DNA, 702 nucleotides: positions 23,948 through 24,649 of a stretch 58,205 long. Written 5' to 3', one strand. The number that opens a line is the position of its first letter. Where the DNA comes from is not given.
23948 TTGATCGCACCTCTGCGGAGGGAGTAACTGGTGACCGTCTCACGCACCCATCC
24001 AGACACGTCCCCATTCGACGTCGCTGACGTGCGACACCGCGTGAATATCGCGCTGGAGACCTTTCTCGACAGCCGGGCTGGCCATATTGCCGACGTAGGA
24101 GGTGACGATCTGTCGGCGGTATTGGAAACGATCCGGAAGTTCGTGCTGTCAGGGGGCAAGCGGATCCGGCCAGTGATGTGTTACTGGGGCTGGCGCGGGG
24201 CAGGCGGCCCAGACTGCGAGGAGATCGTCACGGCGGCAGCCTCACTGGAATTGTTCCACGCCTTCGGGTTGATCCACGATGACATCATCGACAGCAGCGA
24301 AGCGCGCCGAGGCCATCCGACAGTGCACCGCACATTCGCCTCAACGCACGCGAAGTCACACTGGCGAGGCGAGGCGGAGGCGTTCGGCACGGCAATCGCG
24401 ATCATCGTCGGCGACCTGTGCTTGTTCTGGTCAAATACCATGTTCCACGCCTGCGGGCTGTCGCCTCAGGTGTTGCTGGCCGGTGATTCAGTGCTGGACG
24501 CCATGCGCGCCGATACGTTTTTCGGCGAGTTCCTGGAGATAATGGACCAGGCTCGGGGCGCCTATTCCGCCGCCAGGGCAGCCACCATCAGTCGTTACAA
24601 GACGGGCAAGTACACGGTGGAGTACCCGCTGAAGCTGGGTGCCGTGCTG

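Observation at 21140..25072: Two tandem GPP-C-methyltransferase paralogues plus a third methyltransferase and a prenyl synthase, but no canonical terpene cyclase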

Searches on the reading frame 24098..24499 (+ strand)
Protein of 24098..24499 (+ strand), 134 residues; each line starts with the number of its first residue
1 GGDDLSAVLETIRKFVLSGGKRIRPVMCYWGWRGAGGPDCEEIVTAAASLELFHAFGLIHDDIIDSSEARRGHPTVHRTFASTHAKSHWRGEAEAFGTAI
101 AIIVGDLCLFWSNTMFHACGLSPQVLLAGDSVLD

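Call 66: search_solved_structures(query=window:24098-24499:+, max_evalue=1e-8, show_alignments=5)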
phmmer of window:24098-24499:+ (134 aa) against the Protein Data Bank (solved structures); distinct sequences matched with E-value up to 1e-8: 48.
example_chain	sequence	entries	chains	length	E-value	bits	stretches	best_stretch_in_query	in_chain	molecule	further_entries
3lk5_A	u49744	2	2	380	5.5e-29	104.2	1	9-126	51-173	Geranylgeranyl pyrophosphate synthase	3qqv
8f8f_A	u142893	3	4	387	1.8e-28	102.5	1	2-116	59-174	(2E,6E)-farnesyl diphosphate synthase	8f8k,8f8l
1wy0_A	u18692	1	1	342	1.9e-14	57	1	7-81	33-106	geranylgeranyl pyrophosphate synthetase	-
3zcd_A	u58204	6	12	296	2.3e-14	56.8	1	4-83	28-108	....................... | FARNESYL PYROPHOSPHATE SYNTHASE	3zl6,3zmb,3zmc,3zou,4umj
3p41_A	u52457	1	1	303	4.6e-14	55.8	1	4-83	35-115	Geranyltranstransferase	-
3lji_A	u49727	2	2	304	4.7e-14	55.8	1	4-83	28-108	Geranyltranstransferase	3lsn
7mxz_AAA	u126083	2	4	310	1.2e-12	51.2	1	8-82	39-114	Geranylgeranyl pyrophosphate synthase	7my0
7my1_AAA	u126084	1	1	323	1.4e-12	51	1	8-82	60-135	Geranylgeranyl pyrophosphate synthase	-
7lbj_A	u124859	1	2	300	1.8e-12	50.6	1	10-122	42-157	Geranyltranstransferase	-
5e8l_A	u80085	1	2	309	2.6e-12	50.1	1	9-82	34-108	Heterodimeric geranylgeranyl pyrophosphate synthase large subunit 1, chloroplastic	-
6sxl_B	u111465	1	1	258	3.1e-12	49.9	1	8-82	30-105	Geranylgeranyl pyrophosphate synthase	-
6sxl_A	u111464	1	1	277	4.1e-12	49.5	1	8-82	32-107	Geranylgeranyl pyrophosphate synthase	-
5jfq_A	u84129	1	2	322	7e-12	48.7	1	11-82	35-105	Geranylgeranyl Pyrophosphate Synthetase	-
6sxn_A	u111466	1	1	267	7.4e-12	48.6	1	8-82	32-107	Geranylgeranyl pyrophosphate synthase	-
6sxn_C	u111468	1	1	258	7.6e-12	48.6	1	8-82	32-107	Geranylgeranyl pyrophosphate synthase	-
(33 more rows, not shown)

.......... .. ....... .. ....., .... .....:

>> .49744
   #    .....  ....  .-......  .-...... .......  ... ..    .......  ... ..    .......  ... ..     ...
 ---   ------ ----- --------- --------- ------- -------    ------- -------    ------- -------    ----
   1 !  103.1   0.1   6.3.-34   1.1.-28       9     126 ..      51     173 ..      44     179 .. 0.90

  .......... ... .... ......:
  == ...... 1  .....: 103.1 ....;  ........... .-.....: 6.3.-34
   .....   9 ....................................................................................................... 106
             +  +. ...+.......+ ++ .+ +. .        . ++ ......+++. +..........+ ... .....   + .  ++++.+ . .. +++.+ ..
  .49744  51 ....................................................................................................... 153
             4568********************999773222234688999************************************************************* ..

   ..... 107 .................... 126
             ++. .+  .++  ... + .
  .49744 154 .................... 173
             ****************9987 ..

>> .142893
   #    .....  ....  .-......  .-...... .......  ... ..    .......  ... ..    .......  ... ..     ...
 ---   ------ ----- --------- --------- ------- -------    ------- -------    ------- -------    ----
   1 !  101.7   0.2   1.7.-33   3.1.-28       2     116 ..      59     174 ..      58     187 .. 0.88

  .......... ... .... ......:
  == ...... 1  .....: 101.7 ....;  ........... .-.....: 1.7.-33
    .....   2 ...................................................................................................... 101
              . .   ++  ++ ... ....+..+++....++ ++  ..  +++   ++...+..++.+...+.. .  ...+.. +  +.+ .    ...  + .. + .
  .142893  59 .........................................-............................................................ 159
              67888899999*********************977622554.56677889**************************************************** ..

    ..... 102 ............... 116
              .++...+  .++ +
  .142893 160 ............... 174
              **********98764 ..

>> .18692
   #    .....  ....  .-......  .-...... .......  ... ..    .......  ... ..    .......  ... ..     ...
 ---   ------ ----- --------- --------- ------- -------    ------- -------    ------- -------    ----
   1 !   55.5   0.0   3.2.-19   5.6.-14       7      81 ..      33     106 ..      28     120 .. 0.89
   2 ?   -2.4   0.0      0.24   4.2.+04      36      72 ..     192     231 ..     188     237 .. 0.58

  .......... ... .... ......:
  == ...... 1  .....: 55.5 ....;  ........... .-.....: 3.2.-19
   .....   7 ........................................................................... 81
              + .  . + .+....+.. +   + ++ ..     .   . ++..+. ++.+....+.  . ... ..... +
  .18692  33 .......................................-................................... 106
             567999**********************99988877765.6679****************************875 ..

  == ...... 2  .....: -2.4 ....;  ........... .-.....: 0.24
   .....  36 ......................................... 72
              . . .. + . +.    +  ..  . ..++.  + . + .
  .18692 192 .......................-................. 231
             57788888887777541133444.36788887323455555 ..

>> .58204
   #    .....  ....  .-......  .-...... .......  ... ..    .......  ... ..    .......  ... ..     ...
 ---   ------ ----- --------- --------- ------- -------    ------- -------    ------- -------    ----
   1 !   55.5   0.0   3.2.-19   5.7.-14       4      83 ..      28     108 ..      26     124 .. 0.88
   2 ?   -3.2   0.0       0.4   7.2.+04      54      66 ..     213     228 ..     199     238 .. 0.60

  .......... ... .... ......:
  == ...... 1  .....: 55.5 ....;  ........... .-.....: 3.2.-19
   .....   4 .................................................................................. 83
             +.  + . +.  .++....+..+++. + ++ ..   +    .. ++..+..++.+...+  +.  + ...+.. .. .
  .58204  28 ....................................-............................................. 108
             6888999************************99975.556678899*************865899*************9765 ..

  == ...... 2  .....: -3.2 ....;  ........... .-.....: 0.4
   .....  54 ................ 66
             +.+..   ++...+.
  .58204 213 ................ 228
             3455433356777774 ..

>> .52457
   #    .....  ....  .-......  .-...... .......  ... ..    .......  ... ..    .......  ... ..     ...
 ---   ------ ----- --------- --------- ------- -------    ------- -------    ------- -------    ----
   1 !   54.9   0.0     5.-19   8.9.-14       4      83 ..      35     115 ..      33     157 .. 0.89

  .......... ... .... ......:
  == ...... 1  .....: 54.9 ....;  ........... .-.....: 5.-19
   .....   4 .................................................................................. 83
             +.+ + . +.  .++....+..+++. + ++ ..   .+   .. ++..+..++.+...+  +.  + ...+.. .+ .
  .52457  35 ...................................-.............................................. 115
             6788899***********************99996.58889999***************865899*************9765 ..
